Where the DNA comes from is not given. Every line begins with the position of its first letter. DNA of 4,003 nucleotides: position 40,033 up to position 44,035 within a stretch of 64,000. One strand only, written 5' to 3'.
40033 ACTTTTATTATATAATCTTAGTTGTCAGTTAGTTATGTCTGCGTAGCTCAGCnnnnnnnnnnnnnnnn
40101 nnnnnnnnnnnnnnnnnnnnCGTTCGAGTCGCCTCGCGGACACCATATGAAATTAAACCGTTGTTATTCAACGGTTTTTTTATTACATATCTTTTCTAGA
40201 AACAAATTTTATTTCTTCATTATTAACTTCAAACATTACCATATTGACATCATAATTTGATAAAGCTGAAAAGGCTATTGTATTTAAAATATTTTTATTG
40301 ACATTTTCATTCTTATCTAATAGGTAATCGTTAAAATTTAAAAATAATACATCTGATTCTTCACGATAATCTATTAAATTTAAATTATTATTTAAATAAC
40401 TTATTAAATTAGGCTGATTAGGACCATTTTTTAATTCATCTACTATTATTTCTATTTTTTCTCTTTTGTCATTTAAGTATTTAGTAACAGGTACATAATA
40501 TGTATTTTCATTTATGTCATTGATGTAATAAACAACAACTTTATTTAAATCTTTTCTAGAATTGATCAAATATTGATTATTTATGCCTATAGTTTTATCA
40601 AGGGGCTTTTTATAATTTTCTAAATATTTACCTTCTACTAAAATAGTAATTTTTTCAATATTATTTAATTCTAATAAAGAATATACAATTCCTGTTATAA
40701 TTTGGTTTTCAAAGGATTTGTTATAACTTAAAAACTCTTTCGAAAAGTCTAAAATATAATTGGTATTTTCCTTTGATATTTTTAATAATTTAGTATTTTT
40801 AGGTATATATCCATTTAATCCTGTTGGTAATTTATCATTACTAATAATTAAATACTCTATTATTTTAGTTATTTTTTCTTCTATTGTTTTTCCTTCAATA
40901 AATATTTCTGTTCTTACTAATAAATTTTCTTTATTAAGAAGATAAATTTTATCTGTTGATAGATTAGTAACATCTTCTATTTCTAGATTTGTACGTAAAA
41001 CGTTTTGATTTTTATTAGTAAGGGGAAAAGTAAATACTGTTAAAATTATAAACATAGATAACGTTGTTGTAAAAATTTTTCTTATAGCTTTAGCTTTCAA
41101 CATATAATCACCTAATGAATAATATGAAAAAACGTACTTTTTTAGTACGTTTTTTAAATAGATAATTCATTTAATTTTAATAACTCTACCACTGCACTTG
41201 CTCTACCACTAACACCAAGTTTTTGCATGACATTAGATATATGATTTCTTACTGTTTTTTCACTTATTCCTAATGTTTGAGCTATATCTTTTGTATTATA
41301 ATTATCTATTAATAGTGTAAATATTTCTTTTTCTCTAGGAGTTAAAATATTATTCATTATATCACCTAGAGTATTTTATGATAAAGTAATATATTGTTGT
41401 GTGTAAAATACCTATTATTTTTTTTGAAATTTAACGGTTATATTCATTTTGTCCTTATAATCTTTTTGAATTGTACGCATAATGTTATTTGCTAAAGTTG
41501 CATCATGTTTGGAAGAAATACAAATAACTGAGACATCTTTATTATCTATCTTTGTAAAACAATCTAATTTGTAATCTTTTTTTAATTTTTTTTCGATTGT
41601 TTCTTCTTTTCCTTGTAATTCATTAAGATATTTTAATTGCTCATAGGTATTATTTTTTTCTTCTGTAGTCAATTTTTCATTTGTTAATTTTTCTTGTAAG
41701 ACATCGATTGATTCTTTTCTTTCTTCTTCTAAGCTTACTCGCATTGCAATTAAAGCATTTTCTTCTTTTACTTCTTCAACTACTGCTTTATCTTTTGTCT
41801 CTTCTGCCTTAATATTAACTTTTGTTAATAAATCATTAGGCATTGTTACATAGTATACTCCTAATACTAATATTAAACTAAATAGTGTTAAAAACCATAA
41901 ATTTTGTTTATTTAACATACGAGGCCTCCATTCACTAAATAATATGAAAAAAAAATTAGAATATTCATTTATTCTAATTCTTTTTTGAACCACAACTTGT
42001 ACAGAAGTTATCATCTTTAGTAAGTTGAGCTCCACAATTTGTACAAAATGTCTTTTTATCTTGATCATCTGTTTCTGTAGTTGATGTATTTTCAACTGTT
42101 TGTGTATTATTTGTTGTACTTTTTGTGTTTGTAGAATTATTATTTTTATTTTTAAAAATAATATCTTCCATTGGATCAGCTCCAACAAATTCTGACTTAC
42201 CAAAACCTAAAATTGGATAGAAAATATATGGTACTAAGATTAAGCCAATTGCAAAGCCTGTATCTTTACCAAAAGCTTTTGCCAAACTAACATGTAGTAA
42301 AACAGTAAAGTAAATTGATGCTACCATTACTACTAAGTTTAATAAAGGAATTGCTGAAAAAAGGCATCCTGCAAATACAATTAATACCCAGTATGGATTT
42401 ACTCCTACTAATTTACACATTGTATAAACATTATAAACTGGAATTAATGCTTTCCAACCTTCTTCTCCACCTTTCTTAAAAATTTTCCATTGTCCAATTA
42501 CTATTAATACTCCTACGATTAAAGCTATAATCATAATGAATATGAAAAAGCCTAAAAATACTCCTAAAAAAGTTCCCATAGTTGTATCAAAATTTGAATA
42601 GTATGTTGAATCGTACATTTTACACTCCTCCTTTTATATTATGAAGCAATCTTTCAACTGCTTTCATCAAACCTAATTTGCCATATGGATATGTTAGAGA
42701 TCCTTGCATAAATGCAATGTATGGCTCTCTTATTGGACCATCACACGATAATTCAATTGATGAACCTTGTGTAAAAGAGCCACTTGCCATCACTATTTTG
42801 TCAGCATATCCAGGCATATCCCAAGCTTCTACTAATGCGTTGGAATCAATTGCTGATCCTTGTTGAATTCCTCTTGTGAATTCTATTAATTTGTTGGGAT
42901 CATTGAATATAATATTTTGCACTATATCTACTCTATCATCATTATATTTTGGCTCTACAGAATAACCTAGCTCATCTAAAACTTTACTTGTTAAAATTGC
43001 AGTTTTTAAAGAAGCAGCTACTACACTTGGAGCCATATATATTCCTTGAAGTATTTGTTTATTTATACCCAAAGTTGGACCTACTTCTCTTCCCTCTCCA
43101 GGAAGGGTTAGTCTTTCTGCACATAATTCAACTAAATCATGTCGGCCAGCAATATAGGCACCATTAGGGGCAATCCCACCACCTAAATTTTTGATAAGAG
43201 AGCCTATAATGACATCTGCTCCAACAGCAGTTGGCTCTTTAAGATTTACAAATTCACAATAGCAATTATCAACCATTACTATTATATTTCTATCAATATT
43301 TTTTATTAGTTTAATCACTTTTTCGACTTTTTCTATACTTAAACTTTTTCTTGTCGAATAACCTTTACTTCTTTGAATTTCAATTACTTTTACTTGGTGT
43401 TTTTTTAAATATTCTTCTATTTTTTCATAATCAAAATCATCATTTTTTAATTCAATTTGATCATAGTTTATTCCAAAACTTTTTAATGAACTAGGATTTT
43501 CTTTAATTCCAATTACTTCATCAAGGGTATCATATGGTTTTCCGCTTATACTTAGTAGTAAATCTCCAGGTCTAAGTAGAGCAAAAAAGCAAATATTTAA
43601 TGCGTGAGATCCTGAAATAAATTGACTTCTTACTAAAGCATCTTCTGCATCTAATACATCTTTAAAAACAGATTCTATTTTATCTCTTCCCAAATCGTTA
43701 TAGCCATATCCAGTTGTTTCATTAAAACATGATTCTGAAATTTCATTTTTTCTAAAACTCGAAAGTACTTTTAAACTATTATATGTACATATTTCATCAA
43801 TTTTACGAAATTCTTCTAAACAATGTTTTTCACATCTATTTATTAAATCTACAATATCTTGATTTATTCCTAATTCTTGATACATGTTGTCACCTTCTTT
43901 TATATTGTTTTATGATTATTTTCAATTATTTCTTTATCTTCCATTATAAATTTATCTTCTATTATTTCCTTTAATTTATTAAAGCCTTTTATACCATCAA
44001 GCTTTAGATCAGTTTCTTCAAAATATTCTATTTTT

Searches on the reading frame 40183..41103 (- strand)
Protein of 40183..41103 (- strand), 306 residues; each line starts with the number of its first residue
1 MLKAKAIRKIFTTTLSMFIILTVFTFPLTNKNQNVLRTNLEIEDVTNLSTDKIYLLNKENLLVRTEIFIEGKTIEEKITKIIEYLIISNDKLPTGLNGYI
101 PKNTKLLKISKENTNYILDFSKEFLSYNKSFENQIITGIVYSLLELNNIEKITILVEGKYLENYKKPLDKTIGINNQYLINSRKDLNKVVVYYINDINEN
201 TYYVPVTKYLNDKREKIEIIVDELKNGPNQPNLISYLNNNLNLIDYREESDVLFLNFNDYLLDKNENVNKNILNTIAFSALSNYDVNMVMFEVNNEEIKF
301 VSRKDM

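Call 5: search_protein_families(library=pfam, proteins=[window:40183-41103:-], max_evalue=0.01)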
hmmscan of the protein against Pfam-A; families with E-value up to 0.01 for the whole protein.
window:40183-41103:- (306 aa): 1 family
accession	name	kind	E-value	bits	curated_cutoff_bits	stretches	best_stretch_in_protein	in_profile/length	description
PF10646.14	Germane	-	5.2e-26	92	23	2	53-161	2-116/117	Sporulation and spore germination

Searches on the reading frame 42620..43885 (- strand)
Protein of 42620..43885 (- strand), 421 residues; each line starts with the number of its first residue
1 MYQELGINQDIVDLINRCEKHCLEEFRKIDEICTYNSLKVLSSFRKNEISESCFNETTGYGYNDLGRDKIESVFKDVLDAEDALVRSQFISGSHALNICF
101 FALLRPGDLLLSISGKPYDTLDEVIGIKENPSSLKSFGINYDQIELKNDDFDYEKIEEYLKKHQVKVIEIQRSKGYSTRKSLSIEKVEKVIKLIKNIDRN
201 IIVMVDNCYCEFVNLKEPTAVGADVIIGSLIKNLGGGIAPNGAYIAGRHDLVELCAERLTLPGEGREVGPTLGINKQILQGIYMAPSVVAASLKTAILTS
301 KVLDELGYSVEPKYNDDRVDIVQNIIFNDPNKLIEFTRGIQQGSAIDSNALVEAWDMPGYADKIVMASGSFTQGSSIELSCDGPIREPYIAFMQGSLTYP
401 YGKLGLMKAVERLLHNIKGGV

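Call 11: search_protein_families(library=pfam, proteins=[window:42620-43885:-], max_evalue=0.0001)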
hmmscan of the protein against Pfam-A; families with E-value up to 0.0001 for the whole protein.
window:42620-43885:- (421 aa): 2 families
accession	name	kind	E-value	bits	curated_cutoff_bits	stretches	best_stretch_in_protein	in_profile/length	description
PF06838.17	Met_gamma_lyase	-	1.7e-166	554.2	24.2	1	13-413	3-404/405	Methionine gamma-lyase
PF01053.26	Cys_Met_Meta_PP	-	1.5e-08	34.1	27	1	38-236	22-202/381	Cys/Met metabolism PLP-dependent enzyme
